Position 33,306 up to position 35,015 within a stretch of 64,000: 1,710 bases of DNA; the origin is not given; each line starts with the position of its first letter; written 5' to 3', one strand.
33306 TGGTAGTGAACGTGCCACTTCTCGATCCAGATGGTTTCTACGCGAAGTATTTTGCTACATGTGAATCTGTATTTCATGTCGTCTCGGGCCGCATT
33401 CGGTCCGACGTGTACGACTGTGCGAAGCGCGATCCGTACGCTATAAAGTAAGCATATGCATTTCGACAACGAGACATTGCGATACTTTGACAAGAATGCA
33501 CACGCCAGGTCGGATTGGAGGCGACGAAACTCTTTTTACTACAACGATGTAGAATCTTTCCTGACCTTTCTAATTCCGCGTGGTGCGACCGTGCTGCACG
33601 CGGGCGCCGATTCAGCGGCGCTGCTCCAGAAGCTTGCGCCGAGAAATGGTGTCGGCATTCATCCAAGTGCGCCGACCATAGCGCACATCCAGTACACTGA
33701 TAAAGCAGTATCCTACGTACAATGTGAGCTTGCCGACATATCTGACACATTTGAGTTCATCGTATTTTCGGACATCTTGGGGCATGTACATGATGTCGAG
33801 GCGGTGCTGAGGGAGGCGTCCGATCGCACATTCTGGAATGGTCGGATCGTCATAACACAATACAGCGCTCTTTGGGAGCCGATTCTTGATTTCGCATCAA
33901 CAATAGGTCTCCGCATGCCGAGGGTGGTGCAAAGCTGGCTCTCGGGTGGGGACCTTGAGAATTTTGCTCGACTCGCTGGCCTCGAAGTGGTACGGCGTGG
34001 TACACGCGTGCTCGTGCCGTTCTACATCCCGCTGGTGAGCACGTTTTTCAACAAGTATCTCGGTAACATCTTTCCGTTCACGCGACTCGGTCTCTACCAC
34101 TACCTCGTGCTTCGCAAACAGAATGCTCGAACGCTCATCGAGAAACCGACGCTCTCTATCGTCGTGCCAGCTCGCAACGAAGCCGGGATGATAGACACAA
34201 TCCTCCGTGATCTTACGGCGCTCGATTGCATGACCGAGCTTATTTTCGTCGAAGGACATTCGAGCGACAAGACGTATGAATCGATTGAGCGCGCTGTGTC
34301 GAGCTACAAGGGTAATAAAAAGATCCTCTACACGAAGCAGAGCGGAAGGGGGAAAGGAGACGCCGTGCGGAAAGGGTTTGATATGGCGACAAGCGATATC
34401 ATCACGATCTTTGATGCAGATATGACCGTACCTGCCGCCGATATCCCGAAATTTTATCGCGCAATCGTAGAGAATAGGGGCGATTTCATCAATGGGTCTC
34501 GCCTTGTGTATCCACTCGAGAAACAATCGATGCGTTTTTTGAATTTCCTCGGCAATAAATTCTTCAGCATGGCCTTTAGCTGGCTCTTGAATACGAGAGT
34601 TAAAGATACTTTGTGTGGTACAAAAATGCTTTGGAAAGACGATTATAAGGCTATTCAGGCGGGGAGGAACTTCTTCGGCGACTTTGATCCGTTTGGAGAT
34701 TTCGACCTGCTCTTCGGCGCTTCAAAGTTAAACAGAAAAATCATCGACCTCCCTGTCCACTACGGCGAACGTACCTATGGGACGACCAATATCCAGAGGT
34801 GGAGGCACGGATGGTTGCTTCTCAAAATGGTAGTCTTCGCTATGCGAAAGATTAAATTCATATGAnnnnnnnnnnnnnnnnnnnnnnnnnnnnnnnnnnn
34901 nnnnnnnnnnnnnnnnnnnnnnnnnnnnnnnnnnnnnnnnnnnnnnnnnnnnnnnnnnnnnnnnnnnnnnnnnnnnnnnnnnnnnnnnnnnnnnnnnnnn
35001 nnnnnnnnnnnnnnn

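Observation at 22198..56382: ~34-kb surface-glycan biosynthesis island with four unusual domain fusions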

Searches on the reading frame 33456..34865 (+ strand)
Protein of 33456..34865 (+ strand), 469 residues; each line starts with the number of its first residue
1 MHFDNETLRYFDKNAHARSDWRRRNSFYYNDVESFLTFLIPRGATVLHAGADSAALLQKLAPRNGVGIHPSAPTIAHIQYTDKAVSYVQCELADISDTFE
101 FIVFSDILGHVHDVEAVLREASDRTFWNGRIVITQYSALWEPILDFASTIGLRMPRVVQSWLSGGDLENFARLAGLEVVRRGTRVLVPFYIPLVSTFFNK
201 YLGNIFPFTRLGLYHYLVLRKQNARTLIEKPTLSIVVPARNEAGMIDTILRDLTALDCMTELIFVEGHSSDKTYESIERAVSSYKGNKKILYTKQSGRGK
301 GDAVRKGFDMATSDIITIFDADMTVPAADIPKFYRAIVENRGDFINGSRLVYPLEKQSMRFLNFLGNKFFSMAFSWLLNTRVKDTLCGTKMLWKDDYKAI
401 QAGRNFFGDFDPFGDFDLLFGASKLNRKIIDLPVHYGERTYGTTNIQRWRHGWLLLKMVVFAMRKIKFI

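Call 3: search_protein_families(library=pfam, proteins=[window:33456-34865:+], max_evalue=0.01)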
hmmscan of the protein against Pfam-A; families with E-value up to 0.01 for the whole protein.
window:33456-34865:+ (469 aa): 5 families
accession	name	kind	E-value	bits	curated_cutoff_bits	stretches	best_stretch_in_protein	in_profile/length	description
PF00535.33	Glycos_transf_2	-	4.4e-20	72.7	23.3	1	234-363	1-129/168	Glycosyl transferase family 2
PF13489.12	Methyltransf_23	-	4e-10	40.1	27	1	34-179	11-162/164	Methyltransferase domain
PF10111.15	Glyco_tranf_2_2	-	6.6e-07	29.5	27.3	1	234-337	1-106/276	Glycosyltransferase like family 2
PF13641.12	Glyco_tranf_2_3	-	2.6e-06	28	27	1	231-328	1-102/230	Glycosyltransferase like family 2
PF08241.18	Methyltransf_11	-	0.0027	18.7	21.2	1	55-129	9-91/95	Methyltransferase domain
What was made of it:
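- On Class I SAM-dependent methyltransferase (N-domain of 33456-34865): PF13489, 40.1 bits against a cut-off of 27 (call 3).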

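Call 26: search_protein_families(library=ncbifam, proteins=[window:33456-34865:+], max_evalue=0.00001)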
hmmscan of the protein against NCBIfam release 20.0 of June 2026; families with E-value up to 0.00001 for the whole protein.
window:33456-34865:+ (469 aa): 8 families
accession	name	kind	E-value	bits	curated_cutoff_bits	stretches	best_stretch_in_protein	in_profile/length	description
TIGR04182.1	glyco_TIGR04182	equivalog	3.7e-24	85.6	325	1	234-457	3-212/293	S-layer glycoprotein N-glycosyltransferase AglJ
NF041391.1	DPhHxTase_Halo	equivalog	3.8e-15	55.4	375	1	240-449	4-195/213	dolichyl-phosphate hexose transferase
NF010496.0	PRK13915.1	equivalog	1.5e-12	47.2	262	1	229-328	29-132/307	glucosyl-3-phosphoglycerate synthase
TIGR04283.1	glyco_like_mftF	equivalog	1.6e-11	44.2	182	1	233-337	1-97/221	TIGR04283 family arsenosugar biosynthesis glycosyltransferase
NF047588.1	GlcsyltransPgfSStrep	equivalog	1.2e-10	41.1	500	1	233-401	3-168/308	glycosyltransferase PgfS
TIGR03937.1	PgaC_IcaA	equivalog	1.3e-09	37.6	422.3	1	219-325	33-138/407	poly-beta-1,6-N-acetyl-D-glucosamine synthase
NF007986.1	PRK10714.1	equivalog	6e-08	32.1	529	1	233-336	8-114/316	undecaprenyl-phosphate 4-deoxy-4-formamido-L-arabinose transferase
TIGR03469.1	HpnB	hypoth_equivalog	2e-06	27.1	379.25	1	225-329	38-152/386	hopene-associated glycosyltransferase HpnB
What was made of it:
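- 33456..34865 (+): Fusion 3. Degenerate class I methyltransferase-like domain fused to a GT2 polyprenol-phosphate-sugar-synthase-like domain. The GT2 part resembles AglJ and dolichyl-phosphate hexose transferase (call 26).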

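Call 27: search_protein_representatives(protein=window:33456-34862:+)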
Query: 469 residues. Proteins with E-value up to 0.001 (for the whole library): 17533; up to 1e-10: 3157; up to 1e-30: 653. The best 150 are listed.
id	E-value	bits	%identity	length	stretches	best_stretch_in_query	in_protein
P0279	2.8e-159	547.4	59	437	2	96-469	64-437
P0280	6.9e-150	516.4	51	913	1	8-469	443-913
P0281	6.1e-138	477.0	47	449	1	24-468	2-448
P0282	2.2e-135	468.6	47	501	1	5-469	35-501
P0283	3.9e-127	441.4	44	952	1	6-469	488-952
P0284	7.8e-126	437.1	45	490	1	19-467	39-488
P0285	8.7e-125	433.7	45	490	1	11-469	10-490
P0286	2.1e-123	429.1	46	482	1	17-469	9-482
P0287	4.5e-121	421.4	44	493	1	9-469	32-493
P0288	3.9e-119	415.0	43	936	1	7-466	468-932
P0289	6.7e-119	414.3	43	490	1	4-469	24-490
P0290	8.1e-119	414.0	44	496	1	9-466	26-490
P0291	3.8e-118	411.8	44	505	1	11-467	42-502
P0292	5.4e-118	411.3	44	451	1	21-468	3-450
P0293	2.0e-117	409.4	44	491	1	10-468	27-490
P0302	1.9e-107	376.6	47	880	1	100-469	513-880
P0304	3.5e-107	375.6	41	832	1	10-468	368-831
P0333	9.8e-96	337.9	40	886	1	18-468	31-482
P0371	1.2e-81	291.5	39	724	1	26-464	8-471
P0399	2.6e-74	267.3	40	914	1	93-467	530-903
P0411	8.2e-72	259.0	35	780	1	40-463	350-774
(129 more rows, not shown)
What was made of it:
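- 33456..34865 (+): About 100 full-length clusters at the 50% level (call 27).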

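Call 87: search_protein_families(library=pfam, proteins=[P0280, P0283, P0288, P0304, P0302, P0333, P0371, P0399, P0411], max_evalue=0.0001)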
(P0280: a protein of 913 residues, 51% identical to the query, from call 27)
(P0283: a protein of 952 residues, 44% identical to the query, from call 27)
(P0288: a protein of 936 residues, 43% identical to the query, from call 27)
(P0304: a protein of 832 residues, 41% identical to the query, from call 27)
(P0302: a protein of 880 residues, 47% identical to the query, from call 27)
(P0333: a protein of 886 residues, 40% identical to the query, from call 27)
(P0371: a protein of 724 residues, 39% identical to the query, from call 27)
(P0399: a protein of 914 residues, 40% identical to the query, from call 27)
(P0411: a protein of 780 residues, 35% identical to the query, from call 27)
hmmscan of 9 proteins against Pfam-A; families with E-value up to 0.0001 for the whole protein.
P0280 (913 aa): 9 families
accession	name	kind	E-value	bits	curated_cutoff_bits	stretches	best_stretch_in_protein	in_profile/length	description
PF00535.33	Glycos_transf_2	-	1.2e-18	68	23.3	1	672-807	1-129/168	Glycosyl transferase family 2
PF13489.12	Methyltransf_23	-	1.4e-16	61.1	27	1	464-619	6-163/164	Methyltransferase domain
PF13649.12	Methyltransf_25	-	2.9e-11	44.3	27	1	481-566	1-95/97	Methyltransferase domain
PF13847.12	Methyltransf_31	-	1.7e-10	41.2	27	1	479-576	5-113/145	Methyltransferase domain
PF08241.18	Methyltransf_11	-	4.3e-09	37.3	21.2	1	482-571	1-94/95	Methyltransferase domain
PF08242.18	Methyltransf_12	-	7.1e-09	36.7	30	1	482-567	1-95/98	Methyltransferase domain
PF13231.12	PMT_2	-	9.1e-09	36.2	26.1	1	78-228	4-154/160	Dolichyl-phosphate-mannose-protein mannosyltransferase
PF13641.12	Glyco_tranf_2_3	-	7.2e-06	26.6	27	1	671-793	3-123/230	Glycosyltransferase like family 2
PF05401.17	NodS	-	2.6e-05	24.6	24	1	479-561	45-130/201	Nodulation protein S (NodS)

P0283 (952 aa): 11 families
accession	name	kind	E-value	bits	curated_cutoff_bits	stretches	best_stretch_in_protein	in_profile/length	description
PF00535.33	Glycos_transf_2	-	2.7e-22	79.9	23.3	1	719-848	1-131/168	Glycosyl transferase family 2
PF13847.12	Methyltransf_31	-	2.1e-14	53.9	27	1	524-621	3-113/145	Methyltransferase domain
PF13489.12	Methyltransf_23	-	1.1e-13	51.7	27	1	508-662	3-161/164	Methyltransferase domain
PF13649.12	Methyltransf_25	-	5.4e-12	46.7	27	1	528-607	1-91/97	Methyltransferase domain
PF08241.18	Methyltransf_11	-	5.3e-10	40.2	21.2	1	529-616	1-94/95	Methyltransferase domain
PF08242.18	Methyltransf_12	-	1.2e-08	36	30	1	529-614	1-97/98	Methyltransferase domain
PF05401.17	NodS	-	1.6e-08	35.1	24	1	506-606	23-130/201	Nodulation protein S (NodS)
PF13231.12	PMT_2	-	3.6e-08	34.2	26.1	1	126-264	9-145/160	Dolichyl-phosphate-mannose-protein mannosyltransferase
PF07021.18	MetW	-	6.9e-07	29.5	21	1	520-605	9-98/193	Methionine biosynthesis protein MetW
PF10111.15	Glyco_tranf_2_2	-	1.2e-05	25.3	27.3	1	719-815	1-101/276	Glycosyltransferase like family 2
PF13641.12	Glyco_tranf_2_3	-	2.1e-05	25.1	27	1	717-846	2-136/230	Glycosyltransferase like family 2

P0288 (936 aa): 9 families
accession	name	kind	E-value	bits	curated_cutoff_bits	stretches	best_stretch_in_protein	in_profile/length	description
PF00535.33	Glycos_transf_2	-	2.3e-22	80.1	23.3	1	699-860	1-160/168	Glycosyl transferase family 2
PF13489.12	Methyltransf_23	-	6.3e-15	55.7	27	1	490-643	9-163/164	Methyltransferase domain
PF08241.18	Methyltransf_11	-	8e-14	52.5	21.2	1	508-595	1-94/95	Methyltransferase domain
PF13649.12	Methyltransf_25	-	1.4e-13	51.7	27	1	507-588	1-93/97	Methyltransferase domain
PF08242.18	Methyltransf_12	-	8.8e-12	46.1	30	1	508-588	1-92/98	Methyltransferase domain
PF13847.12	Methyltransf_31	-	3.4e-11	43.5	27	1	503-600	3-113/145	Methyltransferase domain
PF13641.12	Glyco_tranf_2_3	-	2.4e-06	28.2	27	1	698-863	3-170/230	Glycosyltransferase like family 2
PF13231.12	PMT_2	-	7.9e-06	26.6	26.1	1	90-229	16-154/160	Dolichyl-phosphate-mannose-protein mannosyltransferase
PF10111.15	Glyco_tranf_2_2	-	7.7e-05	22.7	27.3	0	699-804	1-107/276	Glycosyltransferase like family 2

P0304 (832 aa): 11 families
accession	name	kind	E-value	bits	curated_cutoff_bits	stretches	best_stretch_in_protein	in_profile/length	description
PF03706.18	LPG_synthase_TM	-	3.2e-35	122.5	33.4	1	30-317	3-301/302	Lysylphosphatidylglycerol synthase TM region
PF00535.33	Glycos_transf_2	-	1.7e-19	70.8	23.3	1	597-762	1-166/168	Glycosyl transferase family 2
PF13847.12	Methyltransf_31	-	2.6e-13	50.3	27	1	401-503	4-118/145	Methyltransferase domain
PF13489.12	Methyltransf_23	-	4.3e-13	49.7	27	1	392-542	12-161/164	Methyltransferase domain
PF13649.12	Methyltransf_25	-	9.9e-12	45.8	27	1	404-489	1-93/97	Methyltransferase domain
PF07021.18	MetW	-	8.9e-11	42.2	21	1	390-489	3-102/193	Methionine biosynthesis protein MetW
PF08242.18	Methyltransf_12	-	6.8e-10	40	30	1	405-493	1-96/98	Methyltransferase domain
PF08241.18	Methyltransf_11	-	9.4e-10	39.4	21.2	1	405-496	1-94/95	Methyltransferase domain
PF13641.12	Glyco_tranf_2_3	-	3.3e-05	24.5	27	1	596-800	3-206/230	Glycosyltransferase like family 2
PF01728.25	FtsJ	-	6.4e-05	23.4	24.1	0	396-467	18-96/181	FtsJ-like methyltransferase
PF01209.24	Ubie_methyltran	-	9.6e-05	22.3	20.1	0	399-539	46-193/233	ubiE/COQ5 methyltransferase family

P0302 (880 aa): 2 families
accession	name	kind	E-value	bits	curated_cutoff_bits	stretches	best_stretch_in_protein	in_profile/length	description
PF00535.33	Glycos_transf_2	-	3.3e-23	82.9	23.3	1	646-810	1-166/168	Glycosyl transferase family 2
PF13641.12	Glyco_tranf_2_3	-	8.7e-12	46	27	1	645-784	3-143/230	Glycosyltransferase like family 2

P0333 (886 aa): 9 families
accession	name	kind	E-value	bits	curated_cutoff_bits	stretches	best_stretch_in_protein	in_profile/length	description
PF00535.33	Glycos_transf_2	-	6.2e-24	85.2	23.3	1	249-373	1-125/168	Glycosyl transferase family 2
PF13641.12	Glyco_tranf_2_3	-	1.7e-08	35.2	27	1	248-351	3-111/230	Glycosyltransferase like family 2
PF13489.12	Methyltransf_23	-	9.6e-08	32.4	27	1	48-152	18-123/164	Methyltransferase domain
PF13649.12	Methyltransf_25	-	1.3e-07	32.7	27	1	56-122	1-76/97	Methyltransferase domain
PF08242.18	Methyltransf_12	-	1.7e-07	32.3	30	1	57-133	1-88/98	Methyltransferase domain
PF07021.18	MetW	-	1.4e-06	28.5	21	1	47-135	8-100/193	Methionine biosynthesis protein MetW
PF13847.12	Methyltransf_31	-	8.1e-06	26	27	1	52-133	3-97/145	Methyltransferase domain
PF10111.15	Glyco_tranf_2_2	-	1.4e-05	25.2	27.3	1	249-351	1-106/276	Glycosyltransferase like family 2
PF08241.18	Methyltransf_11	-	1.8e-05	25.7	21.2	1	57-131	1-81/95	Methyltransferase domain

P0371 (724 aa): 12 families
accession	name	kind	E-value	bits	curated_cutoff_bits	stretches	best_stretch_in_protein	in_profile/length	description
PF13649.12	Methyltransf_25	-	3.7e-34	117.7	27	2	530-621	2-97/97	Methyltransferase domain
PF08241.18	Methyltransf_11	-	8.1e-32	110.2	21.2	2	530-625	1-95/95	Methyltransferase domain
PF08242.18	Methyltransf_12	-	2.5e-29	102.3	30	2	530-623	1-98/98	Methyltransferase domain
PF13847.12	Methyltransf_31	-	2.3e-27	95.9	27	2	526-635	4-119/145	Methyltransferase domain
PF13489.12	Methyltransf_23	-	4.5e-26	92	27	2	515-630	11-121/164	Methyltransferase domain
PF00535.33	Glycos_transf_2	-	2.4e-22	80.1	23.3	2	305-368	64-127/168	Glycosyl transferase family 2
PF05401.17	NodS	-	3.6e-15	56.8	24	1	510-625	27-144/201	Nodulation protein S (NodS)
PF01209.24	Ubie_methyltran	-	8.2e-13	48.7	20.1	1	524-627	46-153/233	ubiE/COQ5 methyltransferase family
PF07021.18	MetW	-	4.4e-09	36.7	21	1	17-90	6-83/193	Methionine biosynthesis protein MetW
PF13641.12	Glyco_tranf_2_3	-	7.5e-09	36.4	27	1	221-437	3-202/230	Glycosyltransferase like family 2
PF05175.20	MTS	-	4.3e-08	33.4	23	1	523-603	28-110/170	Methyltransferase small domain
PF13506.12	Glyco_transf_21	-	4.8e-05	23.3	21.7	1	307-378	18-89/174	Glycosyl transferase family 21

P0399 (914 aa): 2 families
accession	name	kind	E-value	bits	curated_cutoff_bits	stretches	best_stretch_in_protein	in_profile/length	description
PF00535.33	Glycos_transf_2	-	3e-23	83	23.3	1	669-834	1-165/168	Glycosyl transferase family 2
PF10111.15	Glyco_tranf_2_2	-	1e-07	32.2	27.3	1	669-790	1-123/276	Glycosyltransferase like family 2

P0411 (780 aa): 11 families
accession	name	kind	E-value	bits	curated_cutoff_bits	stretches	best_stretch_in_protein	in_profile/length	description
PF01370.27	Epimerase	-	7.2e-27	94.8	20.9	1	8-232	2-227/240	NAD dependent epimerase/dehydratase family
PF00535.33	Glycos_transf_2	-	9.2e-23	81.4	23.3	1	546-710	1-166/168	Glycosyl transferase family 2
PF16363.11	GDP_Man_Dehyd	-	5.3e-11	43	27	1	8-197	1-199/332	GDP-mannose 4,6 dehydratase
PF13641.12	Glyco_tranf_2_3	-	2.9e-10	41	27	1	545-648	3-111/230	Glycosyltransferase like family 2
PF07993.18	NAD_binding_4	-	4.3e-09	36.3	20.1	1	9-183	1-209/258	Male sterility protein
PF13649.12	Methyltransf_25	-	2.5e-08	34.9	27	1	356-439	1-95/97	Methyltransferase domain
PF04321.23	RmlD_sub_bind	-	3.6e-07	30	27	1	7-268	3-238/287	RmlD substrate binding domain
PF08241.18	Methyltransf_11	-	4e-06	27.8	21.2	1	358-444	2-94/95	Methyltransferase domain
PF08242.18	Methyltransf_12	-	6.5e-06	27.2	30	1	359-442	3-97/98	Methyltransferase domain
PF13847.12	Methyltransf_31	-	1.6e-05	25.1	27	1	354-447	5-111/145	Methyltransferase domain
PF01073.25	3Beta_HSD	-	4.6e-05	23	22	1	8-185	1-185/280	3-beta hydroxysteroid dehydrogenase/isomerase family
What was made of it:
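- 33456..34865 (+): GT-C+MT+GT2 triple fusions exist elsewhere (call 87).
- PMT_2+MT+GT2 triple fusions exist: P0280, P0283, P0288 (call 87).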
